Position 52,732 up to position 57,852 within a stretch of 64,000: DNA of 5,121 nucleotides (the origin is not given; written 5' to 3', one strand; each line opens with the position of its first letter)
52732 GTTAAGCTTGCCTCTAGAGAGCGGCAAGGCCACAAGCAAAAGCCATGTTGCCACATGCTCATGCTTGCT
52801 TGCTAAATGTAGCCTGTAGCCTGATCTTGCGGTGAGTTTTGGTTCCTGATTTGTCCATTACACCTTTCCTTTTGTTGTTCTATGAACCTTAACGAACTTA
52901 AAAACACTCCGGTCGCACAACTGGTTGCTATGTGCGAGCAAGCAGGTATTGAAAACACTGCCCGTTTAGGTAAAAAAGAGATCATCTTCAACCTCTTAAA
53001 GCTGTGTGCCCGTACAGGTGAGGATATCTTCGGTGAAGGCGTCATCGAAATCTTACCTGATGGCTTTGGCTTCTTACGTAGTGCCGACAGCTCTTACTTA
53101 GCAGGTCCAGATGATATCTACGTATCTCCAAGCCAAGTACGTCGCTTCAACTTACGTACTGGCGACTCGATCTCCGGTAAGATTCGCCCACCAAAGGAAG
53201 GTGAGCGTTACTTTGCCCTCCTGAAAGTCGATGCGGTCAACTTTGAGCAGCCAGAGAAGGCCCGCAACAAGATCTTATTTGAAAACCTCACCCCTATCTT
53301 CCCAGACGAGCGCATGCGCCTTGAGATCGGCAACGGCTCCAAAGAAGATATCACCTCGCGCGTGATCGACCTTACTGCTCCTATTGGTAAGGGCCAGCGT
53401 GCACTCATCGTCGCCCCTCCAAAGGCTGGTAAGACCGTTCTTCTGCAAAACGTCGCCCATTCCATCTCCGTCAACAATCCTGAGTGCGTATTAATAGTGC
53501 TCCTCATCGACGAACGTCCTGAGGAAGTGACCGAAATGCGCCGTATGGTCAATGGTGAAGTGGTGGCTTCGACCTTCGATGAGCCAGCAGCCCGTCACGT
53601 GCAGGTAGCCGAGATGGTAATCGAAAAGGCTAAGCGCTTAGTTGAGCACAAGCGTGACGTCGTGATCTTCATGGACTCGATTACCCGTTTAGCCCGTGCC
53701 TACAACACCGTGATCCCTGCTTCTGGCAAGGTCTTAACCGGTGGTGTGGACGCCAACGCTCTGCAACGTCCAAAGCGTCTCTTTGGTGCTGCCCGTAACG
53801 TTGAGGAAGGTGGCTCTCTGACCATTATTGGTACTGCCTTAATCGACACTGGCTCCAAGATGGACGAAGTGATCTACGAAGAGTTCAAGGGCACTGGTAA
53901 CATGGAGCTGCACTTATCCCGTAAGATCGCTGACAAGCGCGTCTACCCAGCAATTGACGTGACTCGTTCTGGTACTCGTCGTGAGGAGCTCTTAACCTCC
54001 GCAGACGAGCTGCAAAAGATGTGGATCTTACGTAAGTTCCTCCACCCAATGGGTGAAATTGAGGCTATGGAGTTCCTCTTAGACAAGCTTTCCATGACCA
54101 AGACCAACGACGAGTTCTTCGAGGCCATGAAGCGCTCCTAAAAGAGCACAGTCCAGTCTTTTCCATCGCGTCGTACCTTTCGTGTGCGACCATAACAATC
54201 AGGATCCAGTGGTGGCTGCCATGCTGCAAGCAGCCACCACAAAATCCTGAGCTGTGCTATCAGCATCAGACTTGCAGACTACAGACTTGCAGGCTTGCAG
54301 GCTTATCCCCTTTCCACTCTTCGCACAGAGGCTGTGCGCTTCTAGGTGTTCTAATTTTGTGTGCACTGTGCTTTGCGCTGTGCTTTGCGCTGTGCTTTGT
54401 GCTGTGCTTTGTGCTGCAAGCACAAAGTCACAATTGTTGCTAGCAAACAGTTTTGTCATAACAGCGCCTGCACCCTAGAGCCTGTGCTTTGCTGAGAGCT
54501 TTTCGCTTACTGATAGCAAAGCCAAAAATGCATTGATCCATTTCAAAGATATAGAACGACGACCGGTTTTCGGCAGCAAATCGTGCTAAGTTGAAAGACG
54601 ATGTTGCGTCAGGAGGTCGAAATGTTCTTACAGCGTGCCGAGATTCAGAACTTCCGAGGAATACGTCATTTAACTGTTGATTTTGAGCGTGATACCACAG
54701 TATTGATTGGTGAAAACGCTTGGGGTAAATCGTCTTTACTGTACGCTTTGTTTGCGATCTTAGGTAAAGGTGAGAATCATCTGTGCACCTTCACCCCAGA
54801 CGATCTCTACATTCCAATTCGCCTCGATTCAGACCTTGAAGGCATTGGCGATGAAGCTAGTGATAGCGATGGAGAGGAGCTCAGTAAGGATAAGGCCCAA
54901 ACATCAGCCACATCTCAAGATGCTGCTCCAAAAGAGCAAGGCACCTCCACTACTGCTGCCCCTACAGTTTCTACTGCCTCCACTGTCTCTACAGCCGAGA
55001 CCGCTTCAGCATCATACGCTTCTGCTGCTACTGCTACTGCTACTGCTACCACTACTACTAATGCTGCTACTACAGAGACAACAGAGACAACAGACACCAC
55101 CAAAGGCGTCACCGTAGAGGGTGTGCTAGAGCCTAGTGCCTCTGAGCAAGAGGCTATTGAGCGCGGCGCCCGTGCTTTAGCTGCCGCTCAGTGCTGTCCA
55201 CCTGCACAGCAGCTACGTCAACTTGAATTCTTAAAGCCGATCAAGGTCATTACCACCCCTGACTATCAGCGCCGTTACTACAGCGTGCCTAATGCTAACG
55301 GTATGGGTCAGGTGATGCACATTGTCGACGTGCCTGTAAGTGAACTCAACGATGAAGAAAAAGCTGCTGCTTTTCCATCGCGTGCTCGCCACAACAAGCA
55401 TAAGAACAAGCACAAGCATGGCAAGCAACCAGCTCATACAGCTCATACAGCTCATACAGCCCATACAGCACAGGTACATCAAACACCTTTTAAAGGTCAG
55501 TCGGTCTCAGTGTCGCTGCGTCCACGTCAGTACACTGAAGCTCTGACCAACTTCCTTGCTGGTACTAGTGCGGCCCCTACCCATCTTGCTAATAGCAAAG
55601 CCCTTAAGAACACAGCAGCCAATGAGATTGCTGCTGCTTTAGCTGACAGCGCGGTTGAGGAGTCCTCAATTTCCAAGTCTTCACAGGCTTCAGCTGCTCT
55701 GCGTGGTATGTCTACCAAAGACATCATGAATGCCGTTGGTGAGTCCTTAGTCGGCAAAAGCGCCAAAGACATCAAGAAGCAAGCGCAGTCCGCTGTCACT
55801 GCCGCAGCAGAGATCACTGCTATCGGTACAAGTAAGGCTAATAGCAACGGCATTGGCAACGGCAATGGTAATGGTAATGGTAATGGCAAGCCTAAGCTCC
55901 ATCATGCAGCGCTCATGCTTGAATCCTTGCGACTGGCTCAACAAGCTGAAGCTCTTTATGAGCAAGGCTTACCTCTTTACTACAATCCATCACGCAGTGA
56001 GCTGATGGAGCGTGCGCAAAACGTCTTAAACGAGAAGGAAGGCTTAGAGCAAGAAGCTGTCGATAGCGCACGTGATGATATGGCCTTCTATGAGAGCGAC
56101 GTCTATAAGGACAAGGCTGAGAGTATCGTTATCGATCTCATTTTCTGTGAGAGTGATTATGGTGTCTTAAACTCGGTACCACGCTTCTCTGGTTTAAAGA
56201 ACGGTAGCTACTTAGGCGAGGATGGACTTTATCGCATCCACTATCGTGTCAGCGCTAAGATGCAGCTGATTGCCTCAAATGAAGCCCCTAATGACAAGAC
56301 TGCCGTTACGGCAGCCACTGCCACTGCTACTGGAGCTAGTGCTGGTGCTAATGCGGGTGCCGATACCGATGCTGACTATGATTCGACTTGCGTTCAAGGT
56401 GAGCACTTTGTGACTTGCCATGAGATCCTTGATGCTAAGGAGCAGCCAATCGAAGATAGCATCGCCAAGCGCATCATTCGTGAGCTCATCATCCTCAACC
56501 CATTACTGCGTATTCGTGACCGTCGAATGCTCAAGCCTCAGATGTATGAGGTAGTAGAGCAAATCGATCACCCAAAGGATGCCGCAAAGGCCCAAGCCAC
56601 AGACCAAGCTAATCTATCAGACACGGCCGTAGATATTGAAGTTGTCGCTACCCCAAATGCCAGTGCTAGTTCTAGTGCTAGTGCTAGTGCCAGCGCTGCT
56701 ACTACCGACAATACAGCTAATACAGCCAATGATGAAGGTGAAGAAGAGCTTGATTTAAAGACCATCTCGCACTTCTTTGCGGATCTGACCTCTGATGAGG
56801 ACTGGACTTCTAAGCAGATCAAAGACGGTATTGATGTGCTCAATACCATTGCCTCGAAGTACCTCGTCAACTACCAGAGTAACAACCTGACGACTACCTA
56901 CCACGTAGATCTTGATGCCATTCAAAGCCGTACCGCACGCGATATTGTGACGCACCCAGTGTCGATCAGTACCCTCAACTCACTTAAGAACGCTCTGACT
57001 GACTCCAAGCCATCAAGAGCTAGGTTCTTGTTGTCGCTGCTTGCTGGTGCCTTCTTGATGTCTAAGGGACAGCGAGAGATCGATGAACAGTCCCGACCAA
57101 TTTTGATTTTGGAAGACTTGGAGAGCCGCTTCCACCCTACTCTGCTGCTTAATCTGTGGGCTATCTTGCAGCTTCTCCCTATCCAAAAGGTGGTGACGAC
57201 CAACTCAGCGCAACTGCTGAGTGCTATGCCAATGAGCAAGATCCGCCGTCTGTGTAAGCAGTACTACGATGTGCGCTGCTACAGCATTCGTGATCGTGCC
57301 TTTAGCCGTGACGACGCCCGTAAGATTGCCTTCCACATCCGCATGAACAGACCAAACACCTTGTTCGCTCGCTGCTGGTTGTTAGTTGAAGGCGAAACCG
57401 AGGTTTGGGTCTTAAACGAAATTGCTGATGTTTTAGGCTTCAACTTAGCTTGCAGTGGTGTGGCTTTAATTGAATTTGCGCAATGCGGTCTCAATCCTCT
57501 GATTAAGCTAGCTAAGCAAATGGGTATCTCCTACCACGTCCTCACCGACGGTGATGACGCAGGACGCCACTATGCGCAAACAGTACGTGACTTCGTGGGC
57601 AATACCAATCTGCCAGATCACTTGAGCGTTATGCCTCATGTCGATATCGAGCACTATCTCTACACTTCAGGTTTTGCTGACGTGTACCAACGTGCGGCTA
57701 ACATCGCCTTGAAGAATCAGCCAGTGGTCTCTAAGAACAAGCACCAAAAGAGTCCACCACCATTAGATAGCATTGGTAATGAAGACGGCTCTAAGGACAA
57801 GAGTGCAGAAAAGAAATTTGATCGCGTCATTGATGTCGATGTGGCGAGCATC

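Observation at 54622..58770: YbjD/OLD-family nuclease homologue expanded about 2.5-fold by insertions between conserved blocks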

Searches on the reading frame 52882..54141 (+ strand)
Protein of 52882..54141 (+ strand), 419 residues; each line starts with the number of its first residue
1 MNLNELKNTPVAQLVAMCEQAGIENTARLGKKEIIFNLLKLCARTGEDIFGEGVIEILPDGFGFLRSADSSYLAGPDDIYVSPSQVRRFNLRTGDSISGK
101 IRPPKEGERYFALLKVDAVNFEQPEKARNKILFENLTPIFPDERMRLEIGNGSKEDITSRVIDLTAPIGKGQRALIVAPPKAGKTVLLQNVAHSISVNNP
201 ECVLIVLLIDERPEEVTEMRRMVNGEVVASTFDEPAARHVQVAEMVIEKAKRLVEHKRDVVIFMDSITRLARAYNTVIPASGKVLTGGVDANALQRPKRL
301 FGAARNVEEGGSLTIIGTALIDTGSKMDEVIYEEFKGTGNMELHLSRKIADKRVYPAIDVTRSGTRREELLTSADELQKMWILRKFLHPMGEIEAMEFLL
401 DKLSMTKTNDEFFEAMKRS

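Call 3: search_protein_families(library=pfam, proteins=[window:52882-54141:+], max_evalue=0.01)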
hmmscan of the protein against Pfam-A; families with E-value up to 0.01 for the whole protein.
window:52882-54141:+ (419 aa): 7 families
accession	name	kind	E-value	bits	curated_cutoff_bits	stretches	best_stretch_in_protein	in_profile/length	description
PF07497.18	Rho_RNA_bind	-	1e-33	115.4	27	1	52-125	2-73/73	Rho termination factor, RNA-binding domain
PF00006.31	ATP-synt_ab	-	2.5e-30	106.2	29.5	1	160-363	3-211/213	ATP synthase alpha/beta family, nucleotide-binding domain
PF07498.18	Rho_N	-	3e-10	40.3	24.9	1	5-46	1-42/43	Rho termination factor, N-terminal domain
PF22707.2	S1CSD-TOTE-2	-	0.0022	18.4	27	1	52-100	4-41/60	S1/CSD-like domain 2 of the TOTE conflict systems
PF13401.12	AAA_22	-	0.0043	17.8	27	1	174-270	8-96/130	AAA domain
PF13481.12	AAA_25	-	0.0048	17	27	0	168-201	30-63/195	AAA domain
PF08206.17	OB_RNB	-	0.0073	16.4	24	0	53-88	1-31/58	Ribonuclease B OB domain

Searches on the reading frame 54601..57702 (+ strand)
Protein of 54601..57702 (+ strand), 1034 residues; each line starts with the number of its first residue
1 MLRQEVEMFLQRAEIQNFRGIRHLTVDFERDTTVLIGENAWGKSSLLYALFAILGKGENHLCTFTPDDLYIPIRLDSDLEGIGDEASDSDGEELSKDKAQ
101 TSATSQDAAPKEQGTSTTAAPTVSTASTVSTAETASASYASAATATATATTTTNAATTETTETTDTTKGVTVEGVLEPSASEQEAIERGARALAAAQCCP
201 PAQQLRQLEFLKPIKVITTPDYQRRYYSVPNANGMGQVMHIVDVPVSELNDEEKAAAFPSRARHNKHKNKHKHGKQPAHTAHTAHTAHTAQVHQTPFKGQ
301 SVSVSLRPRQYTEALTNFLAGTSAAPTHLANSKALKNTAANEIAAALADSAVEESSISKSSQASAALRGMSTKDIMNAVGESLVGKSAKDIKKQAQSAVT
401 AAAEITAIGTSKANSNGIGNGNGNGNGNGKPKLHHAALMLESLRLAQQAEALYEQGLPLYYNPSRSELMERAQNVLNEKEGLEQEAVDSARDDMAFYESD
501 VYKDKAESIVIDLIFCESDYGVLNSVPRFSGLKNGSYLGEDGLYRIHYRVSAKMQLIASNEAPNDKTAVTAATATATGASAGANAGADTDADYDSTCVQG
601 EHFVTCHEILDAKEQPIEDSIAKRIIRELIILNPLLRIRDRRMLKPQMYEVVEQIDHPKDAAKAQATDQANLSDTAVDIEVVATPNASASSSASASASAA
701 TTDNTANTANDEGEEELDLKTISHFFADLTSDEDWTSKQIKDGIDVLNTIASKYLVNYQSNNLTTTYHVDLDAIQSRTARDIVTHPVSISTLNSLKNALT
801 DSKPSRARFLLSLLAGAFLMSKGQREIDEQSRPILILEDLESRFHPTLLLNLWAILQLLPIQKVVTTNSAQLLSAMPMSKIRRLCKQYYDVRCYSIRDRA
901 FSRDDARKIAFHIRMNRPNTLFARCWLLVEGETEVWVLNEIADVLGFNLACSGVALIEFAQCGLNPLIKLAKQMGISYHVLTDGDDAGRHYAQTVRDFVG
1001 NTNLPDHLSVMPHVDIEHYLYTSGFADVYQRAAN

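Call 40: predict_structure(alignment_id=A3)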
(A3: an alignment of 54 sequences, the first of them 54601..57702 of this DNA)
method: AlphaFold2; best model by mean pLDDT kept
length: 1034 residues; sequences in the alignment: 54
mean_pLDDT: 62.9   pTM: 0.59
mean pLDDT of the five models: 62.9, 62.0, 58.8, 55.8, 54.3
residues with pLDDT >= 90: 178; 70-90: 300; 50-70: 137; < 50: 419
segments of 3 or more residues with pLDDT < 50: 1-4, 86-178, 248-251, 253-303, 324-370, 372-390, 392-427, 561-571, 573-591, 593-598, 645-684, 686-713, 754-777, 779-781, 783-800, 820-824
pLDDT, mean of each block of 10 residues (from residue 1): 63 91 91 82 85 83 88 69 47 34 28 25 25 24 26 28 29 42 59 55 68 90 88 76 71 43 36 36 33 34 56 89 46 40 40 32 37 44 42 44 39 38 48 80 88 77 80 88 86 84 78 91 84 92 94 79 44 37 41 48 91 94 94 81 47 42 36 31 33 32 38 53 56 50 54 47 42 46 42 44 53 53 59 83 74 74 88 87 85 88 90 84 93 87 85 91 93 94 92 92 89 87 83 72
secondary structure, 60 per line:
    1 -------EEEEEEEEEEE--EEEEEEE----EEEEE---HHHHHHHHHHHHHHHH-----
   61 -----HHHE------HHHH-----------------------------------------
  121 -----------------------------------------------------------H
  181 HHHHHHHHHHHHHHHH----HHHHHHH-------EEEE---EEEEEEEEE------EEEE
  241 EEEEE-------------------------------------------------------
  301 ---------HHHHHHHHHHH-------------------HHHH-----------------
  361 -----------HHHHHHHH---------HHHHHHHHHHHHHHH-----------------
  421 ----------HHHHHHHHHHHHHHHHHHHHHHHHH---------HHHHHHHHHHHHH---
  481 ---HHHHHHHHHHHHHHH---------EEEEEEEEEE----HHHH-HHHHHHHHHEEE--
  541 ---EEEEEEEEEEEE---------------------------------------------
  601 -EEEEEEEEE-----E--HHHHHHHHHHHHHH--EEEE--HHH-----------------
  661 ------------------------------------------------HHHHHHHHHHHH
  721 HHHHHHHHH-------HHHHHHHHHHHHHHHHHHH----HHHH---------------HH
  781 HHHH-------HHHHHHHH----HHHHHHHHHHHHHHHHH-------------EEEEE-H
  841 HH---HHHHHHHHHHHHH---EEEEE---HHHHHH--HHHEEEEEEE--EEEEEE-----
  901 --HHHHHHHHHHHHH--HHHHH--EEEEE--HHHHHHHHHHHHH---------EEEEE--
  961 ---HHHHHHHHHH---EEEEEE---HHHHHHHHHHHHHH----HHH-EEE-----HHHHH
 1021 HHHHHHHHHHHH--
elements in order (helices of 4 or more, strands of 3 or more residues): E8-18 E21-27 E32-36 H40-55 H76-79 H180-196 H201-207 E215-218 E222-230 E237-245 H310-320 H340-343 H372-379 H389-403 H431-455 H465-477 H484-498 E508-517 H522-525 H527-535 E536-538 E544-555 E602-610 H619-632 E635-638 H709-729 H737-755 H760-763 H779-784 H792-799 H804-820 E834-838 H846-858 E862-866 H870-875 E881-887 E890-895 H903-915 H918-922 E925-929 H932-944 E954-958 H964-973 E977-982 H986-999 E1008-1010 H1016-1032
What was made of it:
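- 54820..55137 (+): Insert I1, linker La (aa 74-179). Rich in T/A/S/E, predicted disordered, contains in-frame tandem repeats. pLDDT 24-47 (call 40).
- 55138..55341 (+): Insert I1, module M1 (aa 180-247). Two helices followed by a three-stranded sheet, with motif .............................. Strands at aa 215-245 have pLDDT about 90 (call 40).
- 55342..55518 (+): Insert I1, linker Lb1 (aa 248-306), including the K/H/N tract and the AHT x 4.4 repeat. pLDDT below 50 (call 40).
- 55519..55560 (+): Short conserved helix inside the linker (aa 307-320, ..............). A candidate linear motif. pLDDT 89 (call 40).
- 55561..55890 (+): Insert I1, linker Lb2 (aa 321-430), including the GN repeats. 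Mostly pLDDT below 50 (call 40).
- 55891..56097 (+): Insert I1, module M2 (aa 431-499). A three-helix unit that leads into the core strand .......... pLDDT 77-88 (call 40).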

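Call 45: fold_search(model_id=the predicted structure, library=pdb)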
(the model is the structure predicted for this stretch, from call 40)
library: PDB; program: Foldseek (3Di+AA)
matches with E <= 10: 608; with E <= 0.001: 27
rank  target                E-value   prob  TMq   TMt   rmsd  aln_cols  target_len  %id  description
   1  6p74                  1.1e-09  1.00  0.22  0.40  13.8       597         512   12  OLD nuclease from Thermus Scotoductus (released 2020-01-29)
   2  8u7i_A                1.4e-09  1.00  0.23  0.36  13.8       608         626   12  Structure of the phage immune evasion protein Gad1 bound to the Gabija GajAB complex (released 2023-11-22)
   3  8sm3_A                6.3e-09  1.00  0.24  0.43  12.6       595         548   12  Structure of Bacillus cereus VD045 Gabija GajA-GajB Complex (released 2023-11-22)
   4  8x5i_B                7.8e-09  1.00  0.23  0.39  12.8       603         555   11  Structure of ATP/Mg2+ bound Gabija GajA (released 2024-02-28)
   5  8x5i_D                1.7e-08  1.00  0.23  0.39  15.2       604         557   12  Structure of ATP/Mg2+ bound Gabija GajA (released 2024-02-28)
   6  9lpa_B                1.9e-07  1.00  0.18  0.24  18.1       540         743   10  The cryo-EM structure of retron Eco8 in an active state (released 2025-11-19)
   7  9lp9_B                2.3e-07  1.00  0.18  0.25  17.6       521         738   12  The cryo-EM structure of retron Eco8 in a standby state (released 2025-11-19)
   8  8x5i_C                3.0e-07  1.00  0.20  0.40   7.6       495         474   12  Structure of ATP/Mg2+ bound Gabija GajA (released 2024-02-28)
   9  9x94_J                3.5e-07  1.00  0.17  0.23  17.0       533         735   12  Apo Retron-Eco8 complex (released 2026-03-18)
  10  9p4j_A                7.8e-07  1.00  0.17  0.23  20.1       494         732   12  The structure of Retron Eco8 in Apo state (released 2025-11-12)
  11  9x94_F                1.2e-06  1.00  0.18  0.25  16.5       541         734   12  Apo Retron-Eco8 complex (released 2026-03-18)
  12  8tjy_A                1.7e-06  1.00  0.22  0.44   7.8       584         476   10  Structure of Gabija AB complex (released 2024-04-24)
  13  8x5i_A                1.9e-06  1.00  0.17  0.34   6.9       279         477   17  Structure of ATP/Mg2+ bound Gabija GajA (released 2024-02-28)
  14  8tk0_A                3.1e-06  1.00  0.16  0.33   5.7       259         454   17  Structure of Gabija AB complex (released 2024-04-24)
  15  9x9b_B                3.2e-06  1.00  0.18  0.24  17.6       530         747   13  Retron-Eco8 complex with ATP-Mg2+ (released 2026-03-04)
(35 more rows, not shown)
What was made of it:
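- On OLD family (ATPase + Toprim nucleases): Foldseek finds 6P74 at 1.1e-9, GajA 8u7i and 8sm3 at about 1e-9, and the Eco8 OLD at 2e-7 (call 45).
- Closest known: Thermus scotoductus OLD. Same: Best structural match to the ATPase and Toprim model (Foldseek E = 1e-9, call 45).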
